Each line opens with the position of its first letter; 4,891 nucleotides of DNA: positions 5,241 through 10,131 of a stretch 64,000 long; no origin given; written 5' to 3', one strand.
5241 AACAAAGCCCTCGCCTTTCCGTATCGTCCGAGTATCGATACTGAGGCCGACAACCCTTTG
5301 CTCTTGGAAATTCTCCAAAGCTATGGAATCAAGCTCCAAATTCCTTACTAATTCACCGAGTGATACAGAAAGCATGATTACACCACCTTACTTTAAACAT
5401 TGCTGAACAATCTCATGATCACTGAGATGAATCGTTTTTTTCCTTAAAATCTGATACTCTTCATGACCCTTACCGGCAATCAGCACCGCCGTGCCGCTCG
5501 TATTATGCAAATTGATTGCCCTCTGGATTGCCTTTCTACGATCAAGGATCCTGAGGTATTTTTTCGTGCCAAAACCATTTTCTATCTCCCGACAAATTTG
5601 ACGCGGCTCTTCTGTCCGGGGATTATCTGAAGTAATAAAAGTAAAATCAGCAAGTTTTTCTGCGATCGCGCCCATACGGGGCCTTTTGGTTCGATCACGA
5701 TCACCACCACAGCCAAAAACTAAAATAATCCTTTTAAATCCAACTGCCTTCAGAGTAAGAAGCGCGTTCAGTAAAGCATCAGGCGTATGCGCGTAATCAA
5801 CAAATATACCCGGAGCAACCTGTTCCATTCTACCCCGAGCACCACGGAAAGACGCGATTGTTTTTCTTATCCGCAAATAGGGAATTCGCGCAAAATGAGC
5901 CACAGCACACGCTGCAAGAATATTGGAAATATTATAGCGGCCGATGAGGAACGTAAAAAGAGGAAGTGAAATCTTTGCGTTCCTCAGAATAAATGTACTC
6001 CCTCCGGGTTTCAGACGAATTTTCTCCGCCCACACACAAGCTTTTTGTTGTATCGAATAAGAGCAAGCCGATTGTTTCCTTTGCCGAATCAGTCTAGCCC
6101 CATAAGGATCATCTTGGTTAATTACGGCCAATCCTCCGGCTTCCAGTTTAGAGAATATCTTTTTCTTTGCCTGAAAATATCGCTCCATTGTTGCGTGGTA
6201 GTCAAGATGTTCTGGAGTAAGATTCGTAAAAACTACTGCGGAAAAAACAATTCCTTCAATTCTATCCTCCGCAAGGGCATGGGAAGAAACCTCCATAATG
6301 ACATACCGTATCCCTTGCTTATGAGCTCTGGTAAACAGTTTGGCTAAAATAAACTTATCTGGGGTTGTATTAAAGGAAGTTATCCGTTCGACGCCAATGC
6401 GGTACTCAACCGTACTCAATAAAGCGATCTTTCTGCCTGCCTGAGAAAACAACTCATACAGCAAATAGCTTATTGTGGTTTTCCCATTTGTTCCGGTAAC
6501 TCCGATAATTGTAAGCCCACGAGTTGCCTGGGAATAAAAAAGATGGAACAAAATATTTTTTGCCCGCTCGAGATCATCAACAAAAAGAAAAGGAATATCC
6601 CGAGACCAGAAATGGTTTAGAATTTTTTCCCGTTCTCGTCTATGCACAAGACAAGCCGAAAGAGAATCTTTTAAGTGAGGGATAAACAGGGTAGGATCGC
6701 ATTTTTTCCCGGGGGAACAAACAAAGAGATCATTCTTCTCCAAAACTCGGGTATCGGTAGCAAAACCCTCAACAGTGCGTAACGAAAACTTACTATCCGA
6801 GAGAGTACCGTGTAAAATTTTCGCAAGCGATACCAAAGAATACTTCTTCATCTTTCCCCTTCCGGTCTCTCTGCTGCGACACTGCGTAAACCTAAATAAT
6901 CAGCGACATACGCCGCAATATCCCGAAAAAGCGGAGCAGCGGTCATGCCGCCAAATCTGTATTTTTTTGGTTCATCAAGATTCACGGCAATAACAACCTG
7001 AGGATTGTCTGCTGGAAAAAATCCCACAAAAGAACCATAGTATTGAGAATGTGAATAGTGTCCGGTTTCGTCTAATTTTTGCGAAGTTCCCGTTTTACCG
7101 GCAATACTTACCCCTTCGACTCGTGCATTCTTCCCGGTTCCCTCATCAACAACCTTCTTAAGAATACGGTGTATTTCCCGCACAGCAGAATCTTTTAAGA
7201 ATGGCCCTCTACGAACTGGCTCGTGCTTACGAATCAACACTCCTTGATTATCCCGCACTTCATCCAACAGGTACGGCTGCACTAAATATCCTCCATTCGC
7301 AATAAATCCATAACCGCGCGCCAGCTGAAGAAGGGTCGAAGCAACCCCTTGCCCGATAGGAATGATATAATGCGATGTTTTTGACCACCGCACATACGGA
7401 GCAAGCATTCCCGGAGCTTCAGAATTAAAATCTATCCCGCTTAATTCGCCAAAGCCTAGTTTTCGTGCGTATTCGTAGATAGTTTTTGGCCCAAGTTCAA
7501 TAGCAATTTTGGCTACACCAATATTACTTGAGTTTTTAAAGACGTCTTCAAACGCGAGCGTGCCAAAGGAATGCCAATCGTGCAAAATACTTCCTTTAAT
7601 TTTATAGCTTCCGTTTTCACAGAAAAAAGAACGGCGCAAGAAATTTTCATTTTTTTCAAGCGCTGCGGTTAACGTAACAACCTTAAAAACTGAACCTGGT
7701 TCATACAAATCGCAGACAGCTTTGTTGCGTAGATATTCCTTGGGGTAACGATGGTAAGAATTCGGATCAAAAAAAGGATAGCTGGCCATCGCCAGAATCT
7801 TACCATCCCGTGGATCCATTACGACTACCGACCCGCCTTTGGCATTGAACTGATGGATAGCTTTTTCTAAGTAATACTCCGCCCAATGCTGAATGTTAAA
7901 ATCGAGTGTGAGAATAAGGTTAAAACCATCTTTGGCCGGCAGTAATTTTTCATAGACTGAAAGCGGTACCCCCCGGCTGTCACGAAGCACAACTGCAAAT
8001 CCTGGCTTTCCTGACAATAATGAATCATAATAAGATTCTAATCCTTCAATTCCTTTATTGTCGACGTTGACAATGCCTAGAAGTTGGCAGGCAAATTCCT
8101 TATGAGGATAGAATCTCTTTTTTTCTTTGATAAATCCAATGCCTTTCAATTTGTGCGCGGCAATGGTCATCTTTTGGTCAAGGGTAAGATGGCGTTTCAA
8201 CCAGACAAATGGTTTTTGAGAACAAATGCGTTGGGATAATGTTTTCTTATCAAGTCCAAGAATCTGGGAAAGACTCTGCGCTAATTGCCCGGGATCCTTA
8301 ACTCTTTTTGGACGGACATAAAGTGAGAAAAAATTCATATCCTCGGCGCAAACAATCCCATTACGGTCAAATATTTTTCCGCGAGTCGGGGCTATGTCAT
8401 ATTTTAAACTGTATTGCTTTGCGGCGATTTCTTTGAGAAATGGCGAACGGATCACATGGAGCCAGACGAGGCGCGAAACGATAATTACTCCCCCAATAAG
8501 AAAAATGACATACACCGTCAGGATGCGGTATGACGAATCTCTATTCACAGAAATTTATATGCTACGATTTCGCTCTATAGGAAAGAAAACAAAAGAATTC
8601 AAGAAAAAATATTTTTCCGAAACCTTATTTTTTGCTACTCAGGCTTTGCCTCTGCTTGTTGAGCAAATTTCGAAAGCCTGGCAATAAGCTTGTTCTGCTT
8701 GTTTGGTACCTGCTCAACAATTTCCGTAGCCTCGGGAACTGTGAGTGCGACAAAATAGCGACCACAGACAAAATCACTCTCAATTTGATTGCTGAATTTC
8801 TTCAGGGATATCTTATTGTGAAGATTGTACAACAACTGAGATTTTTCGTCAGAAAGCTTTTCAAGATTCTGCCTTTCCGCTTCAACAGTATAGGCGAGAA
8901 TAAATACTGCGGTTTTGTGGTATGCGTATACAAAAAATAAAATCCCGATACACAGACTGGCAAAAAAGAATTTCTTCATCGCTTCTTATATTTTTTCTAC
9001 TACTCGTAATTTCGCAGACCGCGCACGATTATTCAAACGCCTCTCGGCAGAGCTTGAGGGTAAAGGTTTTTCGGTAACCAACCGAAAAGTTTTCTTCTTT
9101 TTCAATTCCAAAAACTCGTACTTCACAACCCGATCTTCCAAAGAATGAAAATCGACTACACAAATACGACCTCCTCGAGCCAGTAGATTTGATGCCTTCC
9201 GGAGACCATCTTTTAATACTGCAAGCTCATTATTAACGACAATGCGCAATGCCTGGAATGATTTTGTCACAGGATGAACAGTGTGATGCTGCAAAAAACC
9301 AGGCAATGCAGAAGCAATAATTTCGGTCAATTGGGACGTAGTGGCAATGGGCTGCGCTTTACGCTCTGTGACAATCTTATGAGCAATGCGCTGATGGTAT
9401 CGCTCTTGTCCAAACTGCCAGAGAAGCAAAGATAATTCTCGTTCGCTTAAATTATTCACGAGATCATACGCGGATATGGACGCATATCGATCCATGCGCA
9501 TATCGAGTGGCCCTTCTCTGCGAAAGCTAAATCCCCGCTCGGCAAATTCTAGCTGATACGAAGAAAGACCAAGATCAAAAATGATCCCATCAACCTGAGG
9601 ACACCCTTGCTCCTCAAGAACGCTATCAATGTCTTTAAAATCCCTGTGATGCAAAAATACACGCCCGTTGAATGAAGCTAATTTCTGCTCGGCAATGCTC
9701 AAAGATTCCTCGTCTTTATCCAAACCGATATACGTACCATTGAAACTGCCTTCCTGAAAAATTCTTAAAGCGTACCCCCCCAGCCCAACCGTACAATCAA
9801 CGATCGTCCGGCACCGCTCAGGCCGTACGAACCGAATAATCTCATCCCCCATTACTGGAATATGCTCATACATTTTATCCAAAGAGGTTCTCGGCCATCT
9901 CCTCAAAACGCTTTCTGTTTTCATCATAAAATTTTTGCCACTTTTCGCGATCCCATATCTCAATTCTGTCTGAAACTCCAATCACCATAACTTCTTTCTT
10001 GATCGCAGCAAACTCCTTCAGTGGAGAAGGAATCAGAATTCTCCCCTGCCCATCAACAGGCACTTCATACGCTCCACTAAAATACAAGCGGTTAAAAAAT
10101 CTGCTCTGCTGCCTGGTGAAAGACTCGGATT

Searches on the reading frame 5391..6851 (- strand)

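Call 34: search_protein_families(library=pfam, proteins=[window:5391-6851:-], max_evalue=0.00001)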
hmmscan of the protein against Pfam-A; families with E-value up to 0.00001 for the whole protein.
window:5391-6851:- (487 aa): 2 families
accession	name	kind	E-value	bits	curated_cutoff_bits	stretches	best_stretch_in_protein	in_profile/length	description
PF08245.18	Mur_ligase_M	-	3.3e-55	187.6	24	1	118-318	1-200/200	Mur ligase middle domain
PF02875.26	Mur_ligase_C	-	1.1e-29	104.3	28.4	1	340-462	1-127/127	Mur ligase, glutamate ligase domain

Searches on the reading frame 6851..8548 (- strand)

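Call 34: search_protein_families(library=pfam, proteins=[window:6851-8548:-], max_evalue=0.00001)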
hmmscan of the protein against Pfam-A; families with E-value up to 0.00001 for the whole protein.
window:6851-8548:- (566 aa): 2 families
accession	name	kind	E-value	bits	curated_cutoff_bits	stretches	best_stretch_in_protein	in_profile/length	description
PF00905.27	Transpeptidase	-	1.6e-71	241.4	22.1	1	239-545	1-298/299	Penicillin binding protein transpeptidase domain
PF03717.20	PBP_dimer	-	9.8e-20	72.2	24.4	1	52-197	2-177/180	Penicillin-binding Protein dimerisation domain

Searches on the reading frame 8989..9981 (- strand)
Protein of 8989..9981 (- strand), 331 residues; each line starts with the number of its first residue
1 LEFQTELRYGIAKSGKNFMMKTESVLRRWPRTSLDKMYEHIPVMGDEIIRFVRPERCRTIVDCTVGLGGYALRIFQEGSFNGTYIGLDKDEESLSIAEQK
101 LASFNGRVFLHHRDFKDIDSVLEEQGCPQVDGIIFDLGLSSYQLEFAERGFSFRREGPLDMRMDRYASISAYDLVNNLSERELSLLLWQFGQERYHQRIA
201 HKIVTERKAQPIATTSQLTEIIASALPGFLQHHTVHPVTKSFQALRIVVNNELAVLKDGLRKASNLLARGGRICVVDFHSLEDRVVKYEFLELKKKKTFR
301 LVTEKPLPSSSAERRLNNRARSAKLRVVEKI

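Call 72: search_protein_families(library=pfam, proteins=[window:8989-9981:-], max_evalue=0.00001)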
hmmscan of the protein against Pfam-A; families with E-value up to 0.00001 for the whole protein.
window:8989-9981:- (331 aa): 2 families
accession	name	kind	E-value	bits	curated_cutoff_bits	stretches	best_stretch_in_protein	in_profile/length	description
PF01795.25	Methyltransf_5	-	8.1e-96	321.6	27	1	38-331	2-309/309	MraW methylase family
PF13847.12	Methyltransf_31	-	3.7e-06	27.1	27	0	59-124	6-72/145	Methyltransferase domain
